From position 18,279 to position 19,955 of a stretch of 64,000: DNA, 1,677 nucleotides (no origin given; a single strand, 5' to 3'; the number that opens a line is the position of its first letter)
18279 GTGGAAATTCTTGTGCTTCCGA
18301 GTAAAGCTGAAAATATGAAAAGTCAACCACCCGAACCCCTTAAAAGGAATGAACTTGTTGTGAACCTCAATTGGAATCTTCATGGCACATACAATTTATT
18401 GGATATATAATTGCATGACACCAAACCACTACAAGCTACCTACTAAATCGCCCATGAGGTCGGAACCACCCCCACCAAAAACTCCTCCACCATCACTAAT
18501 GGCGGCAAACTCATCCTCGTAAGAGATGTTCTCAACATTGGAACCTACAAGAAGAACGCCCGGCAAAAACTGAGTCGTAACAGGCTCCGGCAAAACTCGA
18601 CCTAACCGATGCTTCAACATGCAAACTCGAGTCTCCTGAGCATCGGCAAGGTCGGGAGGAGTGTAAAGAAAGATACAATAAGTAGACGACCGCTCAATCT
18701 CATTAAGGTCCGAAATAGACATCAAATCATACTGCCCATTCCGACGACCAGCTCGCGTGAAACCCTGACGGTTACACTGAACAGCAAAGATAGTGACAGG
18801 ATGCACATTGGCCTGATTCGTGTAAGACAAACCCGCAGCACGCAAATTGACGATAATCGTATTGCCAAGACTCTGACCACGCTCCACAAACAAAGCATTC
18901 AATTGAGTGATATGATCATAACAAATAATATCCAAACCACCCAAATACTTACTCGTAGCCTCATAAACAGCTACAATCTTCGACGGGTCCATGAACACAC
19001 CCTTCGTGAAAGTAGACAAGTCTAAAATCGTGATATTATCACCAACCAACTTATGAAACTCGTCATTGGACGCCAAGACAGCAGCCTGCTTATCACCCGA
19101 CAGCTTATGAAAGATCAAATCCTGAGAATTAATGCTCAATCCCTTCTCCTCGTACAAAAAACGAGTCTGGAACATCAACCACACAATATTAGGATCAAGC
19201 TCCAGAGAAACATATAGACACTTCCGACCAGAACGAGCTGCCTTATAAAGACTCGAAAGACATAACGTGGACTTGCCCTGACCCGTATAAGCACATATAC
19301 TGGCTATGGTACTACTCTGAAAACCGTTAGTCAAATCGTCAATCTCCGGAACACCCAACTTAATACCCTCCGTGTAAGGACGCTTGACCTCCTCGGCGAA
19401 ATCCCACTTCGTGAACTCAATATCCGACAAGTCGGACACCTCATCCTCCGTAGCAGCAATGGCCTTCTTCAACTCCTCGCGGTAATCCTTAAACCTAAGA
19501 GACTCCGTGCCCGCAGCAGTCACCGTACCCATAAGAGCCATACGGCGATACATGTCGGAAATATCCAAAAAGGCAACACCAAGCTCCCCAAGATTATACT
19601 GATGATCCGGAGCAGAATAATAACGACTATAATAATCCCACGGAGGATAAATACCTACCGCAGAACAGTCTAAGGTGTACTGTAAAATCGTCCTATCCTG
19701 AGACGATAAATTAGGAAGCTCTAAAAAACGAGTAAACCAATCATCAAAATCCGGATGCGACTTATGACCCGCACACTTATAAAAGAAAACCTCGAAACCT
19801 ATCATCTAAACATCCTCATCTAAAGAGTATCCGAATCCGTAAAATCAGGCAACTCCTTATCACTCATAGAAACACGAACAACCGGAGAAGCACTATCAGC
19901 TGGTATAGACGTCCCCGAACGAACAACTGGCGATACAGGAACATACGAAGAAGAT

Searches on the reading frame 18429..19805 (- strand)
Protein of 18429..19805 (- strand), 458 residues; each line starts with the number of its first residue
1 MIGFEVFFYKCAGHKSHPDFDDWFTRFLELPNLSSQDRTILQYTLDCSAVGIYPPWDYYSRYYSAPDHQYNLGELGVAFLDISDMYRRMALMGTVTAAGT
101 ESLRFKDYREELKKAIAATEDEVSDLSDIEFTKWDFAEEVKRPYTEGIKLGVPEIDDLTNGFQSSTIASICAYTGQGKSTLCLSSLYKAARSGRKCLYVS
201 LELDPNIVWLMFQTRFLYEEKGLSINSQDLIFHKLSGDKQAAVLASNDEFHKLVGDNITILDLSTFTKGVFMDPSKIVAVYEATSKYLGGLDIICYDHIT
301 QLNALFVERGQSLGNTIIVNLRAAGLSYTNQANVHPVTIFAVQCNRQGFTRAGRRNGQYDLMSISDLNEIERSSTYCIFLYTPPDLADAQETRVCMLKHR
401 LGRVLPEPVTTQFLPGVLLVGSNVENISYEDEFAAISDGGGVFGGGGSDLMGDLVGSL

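Call 21: search_protein_families(library=pfam, proteins=[window:18429-19805:-], max_evalue=0.01)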
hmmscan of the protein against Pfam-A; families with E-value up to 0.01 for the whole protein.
window:18429-19805:- (458 aa): 2 families
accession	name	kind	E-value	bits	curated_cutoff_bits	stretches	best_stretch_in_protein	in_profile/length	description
PF03796.21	DnaB_C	-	1e-09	38.6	27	1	147-404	1-239/255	DnaB-like helicase C terminal domain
PF06745.19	ATPase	-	1.3e-07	31.7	26.6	1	149-206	2-61/231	KaiC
